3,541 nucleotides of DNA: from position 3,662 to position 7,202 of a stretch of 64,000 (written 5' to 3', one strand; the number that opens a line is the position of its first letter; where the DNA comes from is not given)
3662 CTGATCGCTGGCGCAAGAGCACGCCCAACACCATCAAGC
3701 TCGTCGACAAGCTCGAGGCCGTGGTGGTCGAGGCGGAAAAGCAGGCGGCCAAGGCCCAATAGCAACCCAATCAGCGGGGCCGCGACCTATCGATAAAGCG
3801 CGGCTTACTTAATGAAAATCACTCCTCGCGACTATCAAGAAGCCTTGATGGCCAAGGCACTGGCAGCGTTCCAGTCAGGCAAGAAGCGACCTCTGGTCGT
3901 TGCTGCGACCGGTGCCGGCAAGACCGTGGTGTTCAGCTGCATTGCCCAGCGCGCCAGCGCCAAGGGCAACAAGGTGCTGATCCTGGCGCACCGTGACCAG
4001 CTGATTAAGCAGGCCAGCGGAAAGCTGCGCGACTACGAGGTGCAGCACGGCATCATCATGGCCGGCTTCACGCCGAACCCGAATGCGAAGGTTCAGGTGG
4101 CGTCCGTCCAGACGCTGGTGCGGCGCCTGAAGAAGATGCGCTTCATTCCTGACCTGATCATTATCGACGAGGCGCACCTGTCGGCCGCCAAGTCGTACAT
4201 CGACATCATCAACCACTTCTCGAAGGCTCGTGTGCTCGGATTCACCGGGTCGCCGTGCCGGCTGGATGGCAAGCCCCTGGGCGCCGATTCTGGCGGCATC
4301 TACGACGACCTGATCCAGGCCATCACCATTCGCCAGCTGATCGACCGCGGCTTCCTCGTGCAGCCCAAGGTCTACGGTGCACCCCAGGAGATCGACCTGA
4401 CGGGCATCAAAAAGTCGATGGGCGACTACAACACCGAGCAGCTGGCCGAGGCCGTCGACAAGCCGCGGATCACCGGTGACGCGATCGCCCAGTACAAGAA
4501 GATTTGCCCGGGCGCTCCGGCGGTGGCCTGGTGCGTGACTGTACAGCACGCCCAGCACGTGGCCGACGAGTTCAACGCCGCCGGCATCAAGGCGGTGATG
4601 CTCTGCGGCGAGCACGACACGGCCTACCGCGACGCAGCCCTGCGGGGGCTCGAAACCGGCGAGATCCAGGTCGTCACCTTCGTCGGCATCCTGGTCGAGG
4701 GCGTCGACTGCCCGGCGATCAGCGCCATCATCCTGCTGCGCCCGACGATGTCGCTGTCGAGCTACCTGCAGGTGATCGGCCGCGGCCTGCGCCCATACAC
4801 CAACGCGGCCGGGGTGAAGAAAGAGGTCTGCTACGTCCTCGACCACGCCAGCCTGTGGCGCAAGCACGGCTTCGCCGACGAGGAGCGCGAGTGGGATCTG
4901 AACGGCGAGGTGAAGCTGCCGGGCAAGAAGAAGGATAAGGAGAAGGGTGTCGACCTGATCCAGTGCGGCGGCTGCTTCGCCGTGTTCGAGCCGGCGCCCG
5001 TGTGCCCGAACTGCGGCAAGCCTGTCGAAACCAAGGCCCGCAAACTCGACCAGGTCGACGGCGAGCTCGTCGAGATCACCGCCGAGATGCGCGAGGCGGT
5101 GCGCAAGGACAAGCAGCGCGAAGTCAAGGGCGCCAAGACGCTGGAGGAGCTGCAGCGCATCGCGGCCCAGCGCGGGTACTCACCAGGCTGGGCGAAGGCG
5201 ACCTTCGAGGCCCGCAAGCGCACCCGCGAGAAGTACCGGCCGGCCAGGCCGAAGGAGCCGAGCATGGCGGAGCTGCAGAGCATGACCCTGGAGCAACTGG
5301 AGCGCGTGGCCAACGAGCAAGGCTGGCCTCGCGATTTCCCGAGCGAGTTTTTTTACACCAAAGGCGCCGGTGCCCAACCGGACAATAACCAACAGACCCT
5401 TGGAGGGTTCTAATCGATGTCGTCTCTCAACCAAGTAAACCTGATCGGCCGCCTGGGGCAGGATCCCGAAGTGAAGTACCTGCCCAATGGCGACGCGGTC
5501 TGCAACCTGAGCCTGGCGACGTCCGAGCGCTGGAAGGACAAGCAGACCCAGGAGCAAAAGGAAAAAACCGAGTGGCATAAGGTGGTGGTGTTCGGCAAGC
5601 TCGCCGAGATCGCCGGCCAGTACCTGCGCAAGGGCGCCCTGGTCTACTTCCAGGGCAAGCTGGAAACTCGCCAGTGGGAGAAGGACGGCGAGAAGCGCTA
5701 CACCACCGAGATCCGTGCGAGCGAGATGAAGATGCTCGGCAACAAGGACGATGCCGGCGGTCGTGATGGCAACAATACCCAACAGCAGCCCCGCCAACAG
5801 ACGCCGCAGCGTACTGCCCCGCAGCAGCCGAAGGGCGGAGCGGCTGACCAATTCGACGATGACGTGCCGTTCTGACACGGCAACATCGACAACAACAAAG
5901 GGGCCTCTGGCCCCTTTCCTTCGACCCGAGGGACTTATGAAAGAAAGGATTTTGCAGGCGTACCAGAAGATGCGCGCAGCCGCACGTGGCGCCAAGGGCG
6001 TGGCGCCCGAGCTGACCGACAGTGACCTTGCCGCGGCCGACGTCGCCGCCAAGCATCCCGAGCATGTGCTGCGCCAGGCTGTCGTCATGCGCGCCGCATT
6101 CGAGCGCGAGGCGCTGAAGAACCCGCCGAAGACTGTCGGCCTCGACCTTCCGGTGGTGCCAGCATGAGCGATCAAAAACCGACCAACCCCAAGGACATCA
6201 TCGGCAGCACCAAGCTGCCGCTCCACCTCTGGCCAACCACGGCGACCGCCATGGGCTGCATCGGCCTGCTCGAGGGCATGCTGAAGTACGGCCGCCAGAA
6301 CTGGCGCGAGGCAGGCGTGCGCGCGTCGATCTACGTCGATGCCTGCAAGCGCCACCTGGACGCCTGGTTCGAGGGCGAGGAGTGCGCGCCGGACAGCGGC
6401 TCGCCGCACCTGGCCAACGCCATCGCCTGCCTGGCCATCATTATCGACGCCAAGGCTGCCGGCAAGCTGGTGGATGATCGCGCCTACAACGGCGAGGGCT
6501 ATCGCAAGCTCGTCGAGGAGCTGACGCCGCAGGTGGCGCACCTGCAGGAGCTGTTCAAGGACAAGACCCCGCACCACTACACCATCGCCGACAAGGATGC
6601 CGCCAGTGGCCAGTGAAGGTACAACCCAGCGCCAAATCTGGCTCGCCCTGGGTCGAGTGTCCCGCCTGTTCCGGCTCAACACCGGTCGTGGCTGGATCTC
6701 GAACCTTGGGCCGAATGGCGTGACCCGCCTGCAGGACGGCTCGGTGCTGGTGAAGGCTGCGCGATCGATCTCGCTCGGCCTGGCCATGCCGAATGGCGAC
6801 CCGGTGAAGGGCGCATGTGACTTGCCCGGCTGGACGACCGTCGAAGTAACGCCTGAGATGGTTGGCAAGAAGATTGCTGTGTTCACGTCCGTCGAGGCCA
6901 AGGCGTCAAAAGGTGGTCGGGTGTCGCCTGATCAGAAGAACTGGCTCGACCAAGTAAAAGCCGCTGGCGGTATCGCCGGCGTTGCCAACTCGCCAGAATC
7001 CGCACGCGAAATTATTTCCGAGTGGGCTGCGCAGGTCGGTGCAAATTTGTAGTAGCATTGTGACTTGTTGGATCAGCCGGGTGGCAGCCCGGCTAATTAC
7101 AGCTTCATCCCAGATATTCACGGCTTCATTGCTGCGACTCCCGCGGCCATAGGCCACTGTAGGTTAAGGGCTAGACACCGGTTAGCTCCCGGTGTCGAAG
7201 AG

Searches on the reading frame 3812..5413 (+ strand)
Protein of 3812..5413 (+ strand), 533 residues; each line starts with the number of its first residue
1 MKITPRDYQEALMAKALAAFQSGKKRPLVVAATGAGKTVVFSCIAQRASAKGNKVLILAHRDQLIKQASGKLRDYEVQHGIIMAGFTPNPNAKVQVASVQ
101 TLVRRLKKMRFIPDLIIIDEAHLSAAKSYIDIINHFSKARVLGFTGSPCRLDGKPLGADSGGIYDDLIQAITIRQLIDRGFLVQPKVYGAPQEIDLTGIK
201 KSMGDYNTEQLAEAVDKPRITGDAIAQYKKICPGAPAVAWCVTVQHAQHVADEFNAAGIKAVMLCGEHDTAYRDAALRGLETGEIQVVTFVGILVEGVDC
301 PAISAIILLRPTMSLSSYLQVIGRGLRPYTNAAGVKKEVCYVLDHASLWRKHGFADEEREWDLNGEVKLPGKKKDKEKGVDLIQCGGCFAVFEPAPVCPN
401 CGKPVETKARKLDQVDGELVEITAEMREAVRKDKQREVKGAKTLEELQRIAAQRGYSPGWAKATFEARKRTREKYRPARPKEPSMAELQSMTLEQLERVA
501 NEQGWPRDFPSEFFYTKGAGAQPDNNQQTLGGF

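Call 9: search_protein_families(library=pfam, proteins=[window:3812-5413:+], max_evalue=0.01)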
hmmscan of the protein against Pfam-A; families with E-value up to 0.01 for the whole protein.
window:3812-5413:+ (533 aa): 10 families
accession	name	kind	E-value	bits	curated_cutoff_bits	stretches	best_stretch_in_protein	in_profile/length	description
PF04851.21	ResIII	-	2.5e-28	99.5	22.5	1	2-148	1-162/164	Type III restriction enzyme, res subunit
PF00271.37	Helicase_C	-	2.7e-09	37.7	23.5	1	237-327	18-108/110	Helicase conserved C-terminal domain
PF18766.7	SWI2_SNF2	-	1.8e-08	34.7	26.7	1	14-184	7-187/221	SWI2/SNF2 ATPase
PF00270.35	DEAD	-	3e-08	34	26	1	15-145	6-157/167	DEAD/DEAH box helicase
PF13604.12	AAA_30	-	3.3e-06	27.4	27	1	18-141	12-119/191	AAA domain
PF25199.1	nSTAND_NTPase5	-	0.0011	19.2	34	1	4-73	20-91/145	Novel STAND NTPase 5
PF09848.15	SLFN-g3_helicase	-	0.0011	18.8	24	1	32-128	9-95/354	Schlafen group 3, DNA/RNA helicase domain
PF13401.12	AAA_22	-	0.0046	17.7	27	0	27-123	8-95/130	AAA domain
PF00448.28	SRP54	-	0.0071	16.5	22.7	0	28-121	5-92/196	SRP54-type protein, GTPase domain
PF07652.20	Flavi_DEAD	-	0.0099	16.3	21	0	28-127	8-110/148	Flavivirus DEAD domain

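Call 26: find_related_loci(query=window:3812-5413:+, collection=genome_contigs, flank=10000)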
Query window:3812-5413:+ (533 aa) in genome_contigs; peptide patterns used: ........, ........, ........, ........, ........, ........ (x = any residue, [..] = any of these).
203 stretches matched a pattern, but none encodes a relative of the query by tblastn (E <= 1e-3).

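Call 27: find_related_loci(query=window:3812-5413:+, collection=viral_contigs, flank=10000)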
Query window:3812-5413:+ (533 aa) in viral_contigs; peptide patterns used: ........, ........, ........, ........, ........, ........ (x = any residue, [..] = any of these).
35 stretches matched a pattern; 2 encode a relative of the query (tblastn E <= 1e-3); 2 distinct loci.
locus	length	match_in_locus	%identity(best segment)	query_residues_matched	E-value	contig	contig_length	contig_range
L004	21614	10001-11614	72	1-514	0e+0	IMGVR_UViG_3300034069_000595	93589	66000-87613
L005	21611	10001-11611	66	1-514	0e+0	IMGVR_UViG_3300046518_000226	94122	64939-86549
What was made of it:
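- Tried and rejected: Helicase as a single query for relatives: no confirmed relative in genome_contigs and only two loci in viral_contigs (calls 26, 27).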

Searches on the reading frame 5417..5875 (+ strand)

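Call 9: search_protein_families(library=pfam, proteins=[window:5417-5875:+], max_evalue=0.01)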
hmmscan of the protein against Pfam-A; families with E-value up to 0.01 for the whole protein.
window:5417-5875:+ (152 aa): 1 family
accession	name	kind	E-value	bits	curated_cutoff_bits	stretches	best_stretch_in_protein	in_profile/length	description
PF00436.31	SSB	-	8.2e-39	132.3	26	1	4-107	1-104/104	Single-strand binding protein family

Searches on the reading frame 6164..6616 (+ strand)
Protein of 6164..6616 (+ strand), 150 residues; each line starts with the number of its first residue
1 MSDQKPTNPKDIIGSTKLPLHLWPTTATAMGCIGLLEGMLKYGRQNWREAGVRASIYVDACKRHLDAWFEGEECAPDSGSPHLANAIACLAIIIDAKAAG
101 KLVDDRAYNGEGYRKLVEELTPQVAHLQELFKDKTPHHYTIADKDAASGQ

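Call 9: search_protein_families(library=pfam, proteins=[window:6164-6616:+], max_evalue=0.01)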
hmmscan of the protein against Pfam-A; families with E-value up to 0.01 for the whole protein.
window:6164-6616:+ (150 aa): 1 family
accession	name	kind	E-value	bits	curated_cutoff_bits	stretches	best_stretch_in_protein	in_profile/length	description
PF18909.5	dGTP_diPhyd_N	-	4.5e-23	81.5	27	1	8-106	2-99/99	dATP/dGTP diphosphohydrolase, N-terminal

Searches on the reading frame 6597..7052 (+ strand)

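Call 9: search_protein_families(library=pfam, proteins=[window:6597-7052:+], max_evalue=0.01)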
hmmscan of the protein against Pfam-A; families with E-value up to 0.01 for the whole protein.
window:6597-7052:+ (151 aa): 1 family
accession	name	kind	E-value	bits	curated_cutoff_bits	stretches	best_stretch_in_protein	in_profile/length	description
PF08774.17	VRR_NUC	-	1.5e-06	28.7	23.8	1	71-132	62-114/116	VRR-NUC domain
